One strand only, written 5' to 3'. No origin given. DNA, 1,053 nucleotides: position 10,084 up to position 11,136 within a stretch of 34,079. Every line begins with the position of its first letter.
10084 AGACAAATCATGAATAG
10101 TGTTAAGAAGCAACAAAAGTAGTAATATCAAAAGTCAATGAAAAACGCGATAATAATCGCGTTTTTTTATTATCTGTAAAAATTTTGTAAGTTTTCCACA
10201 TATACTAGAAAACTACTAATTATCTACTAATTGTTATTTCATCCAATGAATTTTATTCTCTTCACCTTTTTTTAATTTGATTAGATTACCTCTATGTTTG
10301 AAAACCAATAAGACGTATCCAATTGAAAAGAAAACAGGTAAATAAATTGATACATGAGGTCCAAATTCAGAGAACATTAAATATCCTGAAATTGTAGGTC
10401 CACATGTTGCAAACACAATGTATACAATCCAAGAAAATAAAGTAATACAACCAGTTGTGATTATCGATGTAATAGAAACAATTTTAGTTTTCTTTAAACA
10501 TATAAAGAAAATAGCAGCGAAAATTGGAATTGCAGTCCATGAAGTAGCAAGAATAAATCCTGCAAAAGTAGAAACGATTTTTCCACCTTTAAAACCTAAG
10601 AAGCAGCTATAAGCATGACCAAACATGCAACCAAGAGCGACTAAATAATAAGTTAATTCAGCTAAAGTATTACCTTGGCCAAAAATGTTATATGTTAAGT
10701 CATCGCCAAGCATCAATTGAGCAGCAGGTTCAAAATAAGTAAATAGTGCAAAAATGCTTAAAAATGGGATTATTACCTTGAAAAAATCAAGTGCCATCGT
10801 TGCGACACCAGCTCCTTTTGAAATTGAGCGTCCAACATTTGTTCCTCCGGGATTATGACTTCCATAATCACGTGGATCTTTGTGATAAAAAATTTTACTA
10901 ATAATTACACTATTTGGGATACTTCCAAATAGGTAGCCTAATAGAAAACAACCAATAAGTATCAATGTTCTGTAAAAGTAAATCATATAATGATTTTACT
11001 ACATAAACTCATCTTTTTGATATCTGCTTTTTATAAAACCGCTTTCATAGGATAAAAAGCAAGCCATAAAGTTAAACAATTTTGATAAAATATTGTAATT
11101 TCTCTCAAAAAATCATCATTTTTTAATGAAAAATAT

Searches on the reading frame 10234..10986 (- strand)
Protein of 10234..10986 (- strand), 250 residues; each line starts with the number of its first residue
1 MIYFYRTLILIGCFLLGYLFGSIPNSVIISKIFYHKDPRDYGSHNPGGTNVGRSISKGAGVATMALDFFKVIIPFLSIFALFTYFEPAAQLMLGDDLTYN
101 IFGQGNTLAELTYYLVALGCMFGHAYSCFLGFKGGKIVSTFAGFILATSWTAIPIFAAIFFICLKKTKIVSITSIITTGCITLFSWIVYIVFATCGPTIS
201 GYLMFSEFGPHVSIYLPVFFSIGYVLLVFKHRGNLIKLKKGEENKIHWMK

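Call 13: search_protein_families(library=ncbifam, proteins=[window:10234-10986:-], max_evalue=0.00001)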
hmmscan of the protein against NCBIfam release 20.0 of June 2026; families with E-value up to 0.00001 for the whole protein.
window:10234-10986:- (250 aa): 7 families
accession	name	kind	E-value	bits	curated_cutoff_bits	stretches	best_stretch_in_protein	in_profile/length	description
TIGR00023.1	TIGR00023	equivalog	2e-41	141.9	137.2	1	8-248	3-195/196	glycerol-3-phosphate 1-O-acyltransferase PlsY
NF010976.0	PRK14399.1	equivalog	3.2e-22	79.6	419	1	4-191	6-173/258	membrane protein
NF010987.0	PRK14411.1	equivalog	5.8e-17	62.2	243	1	13-83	6-76/204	membrane protein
NF010993.0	PRK14417.1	equivalog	4.9e-13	49.1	249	1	11-93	6-86/232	membrane protein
NF010992.0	PRK14416.1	equivalog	6.5e-11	42.6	222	1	14-226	3-181/207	membrane protein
NF001254.0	PRK00220.2-1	equivalog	8.2e-11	42.3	199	1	16-74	12-70/182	glycerol-3-phosphate 1-O-acyltransferase PlsY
NF010990.0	PRK14414.1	equivalog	3.1e-08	33.6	261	0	114-189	86-161/210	glycerol-3-phosphate acyltransferase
